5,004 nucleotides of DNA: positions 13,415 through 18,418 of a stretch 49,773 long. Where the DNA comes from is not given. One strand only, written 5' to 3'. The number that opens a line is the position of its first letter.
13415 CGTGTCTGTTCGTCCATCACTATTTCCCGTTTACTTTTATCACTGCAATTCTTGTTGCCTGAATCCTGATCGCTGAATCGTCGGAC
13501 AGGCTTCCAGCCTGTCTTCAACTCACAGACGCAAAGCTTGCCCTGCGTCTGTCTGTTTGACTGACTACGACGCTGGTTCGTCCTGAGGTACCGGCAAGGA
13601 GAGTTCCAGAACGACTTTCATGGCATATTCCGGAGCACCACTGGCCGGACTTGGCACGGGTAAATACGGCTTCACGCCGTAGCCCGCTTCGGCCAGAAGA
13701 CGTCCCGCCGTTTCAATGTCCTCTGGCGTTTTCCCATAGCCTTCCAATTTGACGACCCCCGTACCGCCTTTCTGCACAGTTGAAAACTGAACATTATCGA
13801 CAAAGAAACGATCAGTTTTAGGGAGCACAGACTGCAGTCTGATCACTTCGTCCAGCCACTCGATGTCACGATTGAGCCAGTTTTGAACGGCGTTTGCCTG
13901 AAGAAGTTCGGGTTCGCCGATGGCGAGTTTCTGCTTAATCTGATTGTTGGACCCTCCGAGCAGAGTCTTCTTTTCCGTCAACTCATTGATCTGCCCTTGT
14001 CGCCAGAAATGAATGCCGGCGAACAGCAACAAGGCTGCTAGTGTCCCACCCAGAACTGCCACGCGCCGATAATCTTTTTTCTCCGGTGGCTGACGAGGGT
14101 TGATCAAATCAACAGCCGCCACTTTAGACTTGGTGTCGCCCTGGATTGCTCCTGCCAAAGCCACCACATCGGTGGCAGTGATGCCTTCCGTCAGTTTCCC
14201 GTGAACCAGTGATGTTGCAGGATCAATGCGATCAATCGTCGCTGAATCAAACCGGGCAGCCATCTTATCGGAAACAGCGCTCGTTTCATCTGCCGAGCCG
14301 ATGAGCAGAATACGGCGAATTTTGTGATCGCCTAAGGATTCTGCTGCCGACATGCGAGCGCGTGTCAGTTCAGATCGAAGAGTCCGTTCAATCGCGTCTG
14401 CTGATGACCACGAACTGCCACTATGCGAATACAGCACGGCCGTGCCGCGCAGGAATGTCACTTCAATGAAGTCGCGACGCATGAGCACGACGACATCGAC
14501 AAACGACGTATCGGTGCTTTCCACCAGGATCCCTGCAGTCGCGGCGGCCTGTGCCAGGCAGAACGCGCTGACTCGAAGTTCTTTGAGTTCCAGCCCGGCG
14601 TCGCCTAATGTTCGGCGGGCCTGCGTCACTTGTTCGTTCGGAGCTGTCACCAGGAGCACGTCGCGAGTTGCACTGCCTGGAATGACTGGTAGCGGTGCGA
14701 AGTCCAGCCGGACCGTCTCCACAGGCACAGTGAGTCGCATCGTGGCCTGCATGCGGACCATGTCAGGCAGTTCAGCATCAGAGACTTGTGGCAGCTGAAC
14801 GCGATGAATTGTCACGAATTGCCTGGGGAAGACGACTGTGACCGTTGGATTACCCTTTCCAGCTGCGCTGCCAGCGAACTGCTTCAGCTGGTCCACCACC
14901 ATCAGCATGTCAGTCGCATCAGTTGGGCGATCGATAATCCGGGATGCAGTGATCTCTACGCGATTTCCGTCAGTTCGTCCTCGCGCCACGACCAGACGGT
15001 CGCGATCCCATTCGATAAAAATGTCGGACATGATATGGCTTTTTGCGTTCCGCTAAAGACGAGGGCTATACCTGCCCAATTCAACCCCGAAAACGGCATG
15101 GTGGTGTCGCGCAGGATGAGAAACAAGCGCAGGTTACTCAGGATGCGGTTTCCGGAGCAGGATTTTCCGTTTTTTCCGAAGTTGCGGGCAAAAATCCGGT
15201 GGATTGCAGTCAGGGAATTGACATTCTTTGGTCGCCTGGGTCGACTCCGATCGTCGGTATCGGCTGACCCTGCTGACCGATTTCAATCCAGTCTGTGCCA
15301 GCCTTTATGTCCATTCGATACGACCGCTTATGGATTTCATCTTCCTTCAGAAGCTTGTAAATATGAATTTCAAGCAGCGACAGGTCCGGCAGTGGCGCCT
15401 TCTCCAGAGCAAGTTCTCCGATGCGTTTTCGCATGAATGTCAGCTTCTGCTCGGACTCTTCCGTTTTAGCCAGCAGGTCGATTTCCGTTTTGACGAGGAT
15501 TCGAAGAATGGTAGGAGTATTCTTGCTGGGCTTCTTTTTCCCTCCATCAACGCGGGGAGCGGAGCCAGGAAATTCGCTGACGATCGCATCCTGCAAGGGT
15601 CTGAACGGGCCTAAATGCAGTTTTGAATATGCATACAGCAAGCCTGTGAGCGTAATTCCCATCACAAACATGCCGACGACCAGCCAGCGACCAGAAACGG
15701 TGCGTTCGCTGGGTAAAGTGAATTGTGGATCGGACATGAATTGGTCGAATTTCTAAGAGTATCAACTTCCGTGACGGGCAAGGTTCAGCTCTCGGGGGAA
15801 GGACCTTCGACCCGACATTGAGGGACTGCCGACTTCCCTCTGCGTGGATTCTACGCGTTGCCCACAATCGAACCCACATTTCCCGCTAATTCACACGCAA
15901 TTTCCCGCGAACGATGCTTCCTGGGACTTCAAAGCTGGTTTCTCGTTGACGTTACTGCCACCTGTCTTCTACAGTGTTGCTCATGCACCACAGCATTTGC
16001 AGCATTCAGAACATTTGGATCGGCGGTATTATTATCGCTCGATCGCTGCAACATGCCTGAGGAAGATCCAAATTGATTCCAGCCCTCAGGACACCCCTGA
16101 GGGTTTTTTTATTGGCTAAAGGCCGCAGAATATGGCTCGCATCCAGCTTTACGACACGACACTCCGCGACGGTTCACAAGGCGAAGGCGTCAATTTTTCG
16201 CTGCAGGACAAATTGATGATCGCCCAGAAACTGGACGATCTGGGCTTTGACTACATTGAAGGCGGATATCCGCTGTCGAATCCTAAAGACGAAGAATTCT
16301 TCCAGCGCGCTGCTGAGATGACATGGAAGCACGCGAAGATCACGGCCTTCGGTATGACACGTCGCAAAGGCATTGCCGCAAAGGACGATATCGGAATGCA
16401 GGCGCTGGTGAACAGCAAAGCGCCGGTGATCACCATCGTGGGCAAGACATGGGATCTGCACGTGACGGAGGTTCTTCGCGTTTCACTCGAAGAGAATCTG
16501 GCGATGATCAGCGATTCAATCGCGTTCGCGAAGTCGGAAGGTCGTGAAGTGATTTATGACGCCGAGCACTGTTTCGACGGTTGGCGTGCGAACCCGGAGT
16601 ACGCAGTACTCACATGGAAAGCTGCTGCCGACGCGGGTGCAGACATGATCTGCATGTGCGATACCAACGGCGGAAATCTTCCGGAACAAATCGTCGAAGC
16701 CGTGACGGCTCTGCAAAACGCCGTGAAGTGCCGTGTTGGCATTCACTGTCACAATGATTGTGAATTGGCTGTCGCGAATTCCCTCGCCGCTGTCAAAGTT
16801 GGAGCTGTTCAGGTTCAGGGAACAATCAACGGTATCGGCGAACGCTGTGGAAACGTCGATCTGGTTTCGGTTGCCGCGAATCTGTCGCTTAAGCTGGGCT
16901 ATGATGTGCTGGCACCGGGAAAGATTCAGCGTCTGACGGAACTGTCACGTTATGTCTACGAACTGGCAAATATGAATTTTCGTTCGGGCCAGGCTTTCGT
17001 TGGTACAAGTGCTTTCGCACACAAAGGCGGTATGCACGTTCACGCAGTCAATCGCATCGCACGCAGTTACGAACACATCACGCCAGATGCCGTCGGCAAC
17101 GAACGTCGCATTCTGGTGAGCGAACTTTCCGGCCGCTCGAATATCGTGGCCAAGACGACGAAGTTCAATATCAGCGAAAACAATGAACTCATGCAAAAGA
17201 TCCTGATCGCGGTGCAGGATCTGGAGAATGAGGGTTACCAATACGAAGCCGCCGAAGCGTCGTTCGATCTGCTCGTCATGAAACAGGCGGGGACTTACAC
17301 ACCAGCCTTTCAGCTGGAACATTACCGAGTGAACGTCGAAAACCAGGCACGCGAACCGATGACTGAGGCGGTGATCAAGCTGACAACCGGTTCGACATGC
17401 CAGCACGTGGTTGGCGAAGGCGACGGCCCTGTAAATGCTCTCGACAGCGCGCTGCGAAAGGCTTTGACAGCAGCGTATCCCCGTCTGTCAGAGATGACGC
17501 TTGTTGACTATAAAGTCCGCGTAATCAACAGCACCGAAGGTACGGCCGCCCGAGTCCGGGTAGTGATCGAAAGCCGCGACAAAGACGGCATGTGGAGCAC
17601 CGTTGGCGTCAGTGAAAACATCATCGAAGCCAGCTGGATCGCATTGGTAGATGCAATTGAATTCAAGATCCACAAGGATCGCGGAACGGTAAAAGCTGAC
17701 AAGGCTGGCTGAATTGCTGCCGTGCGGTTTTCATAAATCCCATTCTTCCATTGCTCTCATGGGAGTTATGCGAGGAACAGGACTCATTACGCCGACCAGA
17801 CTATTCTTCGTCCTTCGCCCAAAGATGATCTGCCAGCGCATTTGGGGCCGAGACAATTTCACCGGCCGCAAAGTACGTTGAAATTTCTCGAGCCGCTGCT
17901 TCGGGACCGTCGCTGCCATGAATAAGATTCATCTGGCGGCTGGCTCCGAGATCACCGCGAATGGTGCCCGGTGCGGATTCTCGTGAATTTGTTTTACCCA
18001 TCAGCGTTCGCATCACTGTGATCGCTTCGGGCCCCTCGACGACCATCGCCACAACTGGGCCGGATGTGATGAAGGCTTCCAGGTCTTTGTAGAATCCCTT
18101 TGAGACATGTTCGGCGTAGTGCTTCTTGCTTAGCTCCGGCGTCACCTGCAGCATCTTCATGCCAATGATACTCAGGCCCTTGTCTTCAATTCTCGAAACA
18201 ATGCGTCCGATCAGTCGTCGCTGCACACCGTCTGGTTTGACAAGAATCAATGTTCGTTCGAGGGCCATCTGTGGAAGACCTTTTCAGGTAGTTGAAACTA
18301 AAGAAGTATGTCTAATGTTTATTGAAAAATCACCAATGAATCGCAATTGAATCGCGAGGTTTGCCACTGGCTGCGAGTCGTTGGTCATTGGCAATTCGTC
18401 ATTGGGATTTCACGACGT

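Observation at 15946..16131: Isoleucine-codon-rich leader peptide with terminator/antiterminator upstream of citramalate synthase (candidate Ile attenuator)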

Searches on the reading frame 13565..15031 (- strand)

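Call 6: search_protein_families(library=ncbifam, proteins=[window:13565-15031:-])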
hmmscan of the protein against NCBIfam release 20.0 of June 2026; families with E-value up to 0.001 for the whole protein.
window:13565-15031:- (488 aa): 2 families
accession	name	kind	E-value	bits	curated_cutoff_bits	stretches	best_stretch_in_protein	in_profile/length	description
TIGR01175.1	pilM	subfamily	8.1e-11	41.5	133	1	44-201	52-212/348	type IV pilus assembly protein PilM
NF045709.1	Amuc_1101_fam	equivalog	6.8e-05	21.9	650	1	35-162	44-168/608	Amuc_1101 family PilM-like pilus complex protein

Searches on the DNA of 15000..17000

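Call 3: search_rna_families(source=window, start=15000, end=17000, threshold=evalue, max_evalue=10, show_alignments=3)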
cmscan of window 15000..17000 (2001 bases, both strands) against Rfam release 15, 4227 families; matches with E-value up to 10: 5.
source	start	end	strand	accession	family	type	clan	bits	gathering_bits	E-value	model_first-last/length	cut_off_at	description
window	15257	15321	-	RF02962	DUF3800-III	Gene; sRNA;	-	18.5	43.8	0.78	1-108/108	no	DUF3800-III RNA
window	16063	16111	+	RF02399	NsiR1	Gene; sRNA;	-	15.9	39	6.1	1-60/60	no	Nitrogen stress-induced RNA 1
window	15327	15404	-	RF01905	HOTAIR_2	Gene; lncRNA;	-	14.2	60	2.7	1-69/69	no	HOTAIR conserved region 2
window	16180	16236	+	RF01122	sR39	Gene; snRNA; snoRNA; CD-box;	-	12.1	50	6.7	1-56/56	no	Small nucleolar RNA sR39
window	16500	16574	+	RF01134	sR30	Gene; snRNA; snoRNA; CD-box;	-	11.9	38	7.4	1-57/57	no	Small nucleolar RNA sR30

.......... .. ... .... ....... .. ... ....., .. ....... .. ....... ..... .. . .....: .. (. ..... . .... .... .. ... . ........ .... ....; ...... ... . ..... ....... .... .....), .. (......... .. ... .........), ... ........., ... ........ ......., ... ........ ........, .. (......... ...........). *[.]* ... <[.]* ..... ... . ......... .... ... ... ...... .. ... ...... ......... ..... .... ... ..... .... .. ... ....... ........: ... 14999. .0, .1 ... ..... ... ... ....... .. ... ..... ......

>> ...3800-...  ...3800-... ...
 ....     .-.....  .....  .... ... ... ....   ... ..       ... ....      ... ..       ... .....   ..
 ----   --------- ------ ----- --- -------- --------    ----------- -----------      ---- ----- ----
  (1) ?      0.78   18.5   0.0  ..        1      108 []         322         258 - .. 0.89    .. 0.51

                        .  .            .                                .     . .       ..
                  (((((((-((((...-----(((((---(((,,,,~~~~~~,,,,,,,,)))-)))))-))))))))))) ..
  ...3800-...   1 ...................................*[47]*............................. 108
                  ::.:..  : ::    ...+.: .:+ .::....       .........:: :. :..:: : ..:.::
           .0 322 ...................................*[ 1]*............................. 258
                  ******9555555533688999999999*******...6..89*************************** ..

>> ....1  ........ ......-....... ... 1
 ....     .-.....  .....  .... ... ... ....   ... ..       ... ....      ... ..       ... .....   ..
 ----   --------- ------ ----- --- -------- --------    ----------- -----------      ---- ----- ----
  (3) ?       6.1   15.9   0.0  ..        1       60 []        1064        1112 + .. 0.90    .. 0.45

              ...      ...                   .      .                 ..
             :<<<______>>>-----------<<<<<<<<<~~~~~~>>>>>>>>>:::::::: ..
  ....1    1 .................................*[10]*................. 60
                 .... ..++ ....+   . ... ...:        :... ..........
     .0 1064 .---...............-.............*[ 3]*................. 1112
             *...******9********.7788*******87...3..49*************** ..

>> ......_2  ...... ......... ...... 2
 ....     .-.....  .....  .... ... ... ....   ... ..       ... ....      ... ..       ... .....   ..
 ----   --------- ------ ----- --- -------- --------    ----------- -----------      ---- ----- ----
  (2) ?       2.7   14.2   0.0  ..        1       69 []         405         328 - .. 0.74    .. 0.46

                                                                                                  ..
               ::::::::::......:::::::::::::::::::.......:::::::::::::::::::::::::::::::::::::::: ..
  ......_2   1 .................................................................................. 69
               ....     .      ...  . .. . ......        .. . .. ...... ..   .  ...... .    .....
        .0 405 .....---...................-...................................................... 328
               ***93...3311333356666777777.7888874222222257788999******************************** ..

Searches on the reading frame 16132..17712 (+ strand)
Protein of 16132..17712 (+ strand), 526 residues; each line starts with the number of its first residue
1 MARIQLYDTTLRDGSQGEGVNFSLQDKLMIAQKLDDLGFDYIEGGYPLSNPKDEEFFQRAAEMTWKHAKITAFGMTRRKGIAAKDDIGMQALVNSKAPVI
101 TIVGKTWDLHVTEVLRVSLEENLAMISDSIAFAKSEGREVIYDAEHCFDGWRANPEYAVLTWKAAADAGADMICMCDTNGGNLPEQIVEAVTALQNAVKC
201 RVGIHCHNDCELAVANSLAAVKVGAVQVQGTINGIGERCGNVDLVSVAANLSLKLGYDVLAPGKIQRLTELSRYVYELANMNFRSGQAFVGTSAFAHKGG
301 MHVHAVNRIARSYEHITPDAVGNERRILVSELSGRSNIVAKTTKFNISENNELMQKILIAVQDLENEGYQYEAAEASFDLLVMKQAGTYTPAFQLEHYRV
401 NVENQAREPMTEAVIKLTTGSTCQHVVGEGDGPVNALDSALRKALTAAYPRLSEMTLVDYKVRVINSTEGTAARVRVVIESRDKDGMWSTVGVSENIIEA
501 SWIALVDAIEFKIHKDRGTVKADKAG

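Call 6: search_protein_families(library=ncbifam, proteins=[window:16132-17712:+])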
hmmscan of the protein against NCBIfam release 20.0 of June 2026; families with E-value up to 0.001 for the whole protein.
window:16132-17712:+ (526 aa): 27 families (the best 25 are shown)
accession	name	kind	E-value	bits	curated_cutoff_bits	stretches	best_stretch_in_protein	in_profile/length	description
TIGR00977.1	citramal_synth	equivalog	3.2e-207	689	450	1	4-518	2-522/526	citramalate synthase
NF002085.0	PRK00915.1-2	subfamily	9.3e-92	308.3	517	1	2-513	12-500/504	2-isopropylmalate synthase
NF002086.0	PRK00915.1-3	equivalog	5.3e-85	285.8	532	1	2-516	5-505/516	2-isopropylmalate synthase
NF002088.0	PRK00915.1-5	equivalog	3e-82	276.7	697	1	1-518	1-504/514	2-isopropylmalate synthase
TIGR02090.1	LEU1_arch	subfamily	3e-82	276.6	484.75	1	4-371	1-354/363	isopropylmalate/citramalate/homocitrate synthases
TIGR00973.1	leuA_bact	equivalog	8.3e-79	265.3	598.7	1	3-509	1-493/494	2-isopropylmalate synthase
NF002084.0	PRK00915.1-1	equivalog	5e-70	236.5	748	1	3-511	4-498/523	2-isopropylmalate synthase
TIGR02146.1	LysS_fung_arch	equivalog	1.2e-68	231.9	413.55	1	7-361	2-342/344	homocitrate synthase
NF002087.0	PRK00915.1-4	equivalog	7.9e-68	229.2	729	1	3-516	6-505/516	2-isopropylmalate synthase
NF041069.1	IPMS_Sufob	equivalog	1e-67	229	600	1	4-375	1-360/371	isopropylmalate synthase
TIGR02660.1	nifV_homocitr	equivalog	1.1e-63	215.7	462.9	1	4-364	2-348/365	homocitrate synthase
NF042434.1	IPMS_Lepto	equivalog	3e-42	144.9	500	1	4-363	6-368/374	2-isopropylmalate synthase LeuA2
NF042433.1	CitmalDyn_Leptosp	equivalog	1.6e-41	142.5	950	1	2-481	6-474/514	(R)-citramalate synthase CimA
NF002991.1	PRK03739.1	subfamily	2.4e-25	89.3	455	1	193-509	228-548/550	2-isopropylmalate synthase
NF006049.0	PRK08195.1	subfamily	1.2e-23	83.7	229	1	3-259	7-256/344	4-hyroxy-2-oxovalerate/4-hydroxy-2-oxopentanoic acid aldolase,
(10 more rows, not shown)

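Call 7: find_related_loci(query=window:16132-17709:+, collection=genome_contigs, flank=3000)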
Query window:16132-17709:+ (526 aa) in genome_contigs; peptide patterns used: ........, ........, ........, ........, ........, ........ (x = any residue, [..] = any of these).
600 stretches matched a pattern (row limit reached: there are more); 584 encode a relative of the query (tblastn E <= 1e-3); the best 80 are kept; 80 distinct loci.
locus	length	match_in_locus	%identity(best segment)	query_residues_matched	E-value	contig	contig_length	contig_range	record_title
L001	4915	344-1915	96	1-524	0e+0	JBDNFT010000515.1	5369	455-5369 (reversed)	MAG: Planctomycetaceae bacterium isolate concoct.155.WLB k141_716719, whole genome shotgun sequence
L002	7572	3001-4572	96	1-524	0e+0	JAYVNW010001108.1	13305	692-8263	MAG: Candidatus Kuenenia sp. isolate GL65_UP_concoct_192_sub GL65_UP_concoct_192_sub_1107, whole genome shotgun sequence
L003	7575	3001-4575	94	1-525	0e+0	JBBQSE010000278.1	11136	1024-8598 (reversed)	MAG: Planctomycetales bacterium isolate Co_metawrap_1732 Cmw_1732_k141_12050210_length_11136_cov_9.8251, whole genome sh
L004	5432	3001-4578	93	1-526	0e+0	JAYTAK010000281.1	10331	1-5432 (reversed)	MAG: Candidatus Kuenenia sp. isolate GFS_13877 GFS_13877_280, whole genome shotgun sequence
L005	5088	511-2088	93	1-526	0e+0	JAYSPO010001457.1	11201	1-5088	MAG: Candidatus Kuenenia sp. isolate GFS_11547 GFS_11547_1456, whole genome shotgun sequence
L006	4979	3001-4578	93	1-526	0e+0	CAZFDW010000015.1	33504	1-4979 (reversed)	MAG TPA_asm: uncultured Chitinophaga sp. isolate binchicken_co205_138 genome assembly, contig: NODE_871_length_33504_cov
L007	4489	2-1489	92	30-525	0e+0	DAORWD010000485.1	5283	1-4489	MAG TPA_asm: Planctomycetaceae bacterium isolate AMR_MDS_5222 NODE_10720_length_5283_cov_6.435922, whole genome shotgun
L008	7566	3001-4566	84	1-522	0e+0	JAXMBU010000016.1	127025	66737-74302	MAG: Planctomycetaceae bacterium isolate STL-PLA44 C3.11.fa-16, whole genome shotgun sequence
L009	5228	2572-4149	84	1-526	0e+0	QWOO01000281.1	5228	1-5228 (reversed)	MAG: Planctomycetota bacterium isolate RH-20APR16-plancto1 RH-20APR16-C44769, whole genome shotgun sequence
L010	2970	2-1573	84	3-526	0e+0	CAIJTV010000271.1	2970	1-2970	MAG: uncultured Planctomycetaceae bacterium isolate Erken-D7_bin-0123 genome assembly, contig: bin-0123:0271/1437, whole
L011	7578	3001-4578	84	1-526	0e+0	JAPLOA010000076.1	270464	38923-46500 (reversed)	MAG: Planctomycetales bacterium isolate LacPavin_0920_WC12_MAG_54_15 LacPavin_0920_WC12_scaffold_494168, whole genome sh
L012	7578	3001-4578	84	1-526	0e+0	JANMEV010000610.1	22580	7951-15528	MAG: Planctomycetota bacterium isolate OTE_70b_metabat_413 OTE_70b_k141_146241, whole genome shotgun sequence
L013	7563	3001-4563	84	1-521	0e+0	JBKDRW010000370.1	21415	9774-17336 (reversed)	MAG: Planctomycetota bacterium isolate samp_2158_metabat2_76 samp_2158_605082, whole genome shotgun sequence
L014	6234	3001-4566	83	1-522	0e+0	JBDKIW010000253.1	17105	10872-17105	MAG: Planctomycetota bacterium isolate greatmiami_2019_sw_WHONDRS-S19S_0099_B_bin.95 scaffold_79579, whole genome shotgu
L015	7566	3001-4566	82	1-522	0e+0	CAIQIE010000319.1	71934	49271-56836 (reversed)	MAG: uncultured Planctomycetaceae bacterium isolate ErkenSummer_bin-6500 genome assembly, contig: bin-6500:319/446, whol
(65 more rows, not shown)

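Call 31: find_homologous_proteins(query=window:16132-17709:+, max_evalue=1e-60)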
Query window:16132-17709:+ (526 aa): 8000 proteins with E <= 1e-60 among 8000 candidates; the best 120 are listed.
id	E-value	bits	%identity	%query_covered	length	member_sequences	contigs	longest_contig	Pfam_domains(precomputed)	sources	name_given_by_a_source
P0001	0.0e+0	1172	100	100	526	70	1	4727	PF22617.2,PF00682.26,PF08502.16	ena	-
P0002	0.0e+0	1099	93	100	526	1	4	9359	PF22617.2,PF00682.26,PF08502.16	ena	-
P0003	0.0e+0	1099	92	100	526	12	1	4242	PF22617.2,PF00682.26,PF08502.16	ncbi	-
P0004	0.0e+0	1098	92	100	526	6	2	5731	PF22617.2,PF00682.26,PF08502.16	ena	-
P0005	0.0e+0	1094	94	99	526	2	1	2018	PF22617.2,PF00682.26,PF08502.16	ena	-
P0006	0.0e+0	1086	93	99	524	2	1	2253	PF22617.2,PF00682.26,PF08502.16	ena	-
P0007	0.0e+0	1083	92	100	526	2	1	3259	PF22617.2,PF00682.26,PF08502.16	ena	-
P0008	0.0e+0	1077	91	99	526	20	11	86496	PF22617.2,PF00682.26,PF08502.16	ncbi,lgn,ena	-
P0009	0.0e+0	1024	87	99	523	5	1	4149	PF22617.2,PF00682.26,PF08502.16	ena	-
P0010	0.0e+0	1021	87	99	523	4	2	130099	PF22617.2,PF00682.26,PF08502.16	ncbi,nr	ncbi:MAG: citramalate synthase [Planctomycetaceae bacterium]|nr:citramalate synthase [Planctomycetac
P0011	0.0e+0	1016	86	99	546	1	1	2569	PF22617.2,PF00682.26,PF08502.16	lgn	-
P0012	0.0e+0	1014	86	99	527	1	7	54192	PF22617.2,PF00682.26,PF08502.16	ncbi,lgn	-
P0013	1.6e-298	1008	85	99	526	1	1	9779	PF22617.2,PF00682.26,PF08502.16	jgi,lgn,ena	-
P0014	8.5e-298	1006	85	99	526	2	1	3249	PF22617.2,PF00682.26,PF08502.16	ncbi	-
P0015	1.8e-297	1005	84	100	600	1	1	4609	PF22617.2,PF00682.26,PF08502.16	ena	-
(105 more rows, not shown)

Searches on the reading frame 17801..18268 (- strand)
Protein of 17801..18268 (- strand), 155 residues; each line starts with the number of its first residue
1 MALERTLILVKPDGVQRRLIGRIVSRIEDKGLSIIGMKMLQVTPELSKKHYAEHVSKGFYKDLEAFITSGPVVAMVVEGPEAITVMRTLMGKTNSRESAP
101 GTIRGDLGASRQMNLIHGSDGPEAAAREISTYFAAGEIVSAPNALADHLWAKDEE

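Call 6: search_protein_families(library=ncbifam, proteins=[window:17801-18268:-])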
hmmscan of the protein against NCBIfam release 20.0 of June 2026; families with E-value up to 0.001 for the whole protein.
window:17801-18268:- (155 aa): 6 families
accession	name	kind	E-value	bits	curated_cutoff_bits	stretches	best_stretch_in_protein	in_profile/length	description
NF001908.0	PRK00668.1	equivalog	2.8e-57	192.4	155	1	1-140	1-140/141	nucleoside-diphosphate kinase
NF011112.0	PRK14540.1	equivalog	1.4e-46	157.7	202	1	3-134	2-133/135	nucleoside-diphosphate kinase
NF011114.0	PRK14542.1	equivalog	2e-34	118.2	250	1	3-137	1-135/137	nucleoside-diphosphate kinase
NF011113.0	PRK14541.1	equivalog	6.3e-33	113.8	255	1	3-140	1-138/140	nucleoside-diphosphate kinase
NF011116.0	PRK14545.1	equivalog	1.3e-32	112.8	217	1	1-137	1-137/139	nucleoside-diphosphate kinase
NF011115.0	PRK14543.1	equivalog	4.6e-29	101.5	287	1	2-140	4-157/169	nucleoside-diphosphate kinase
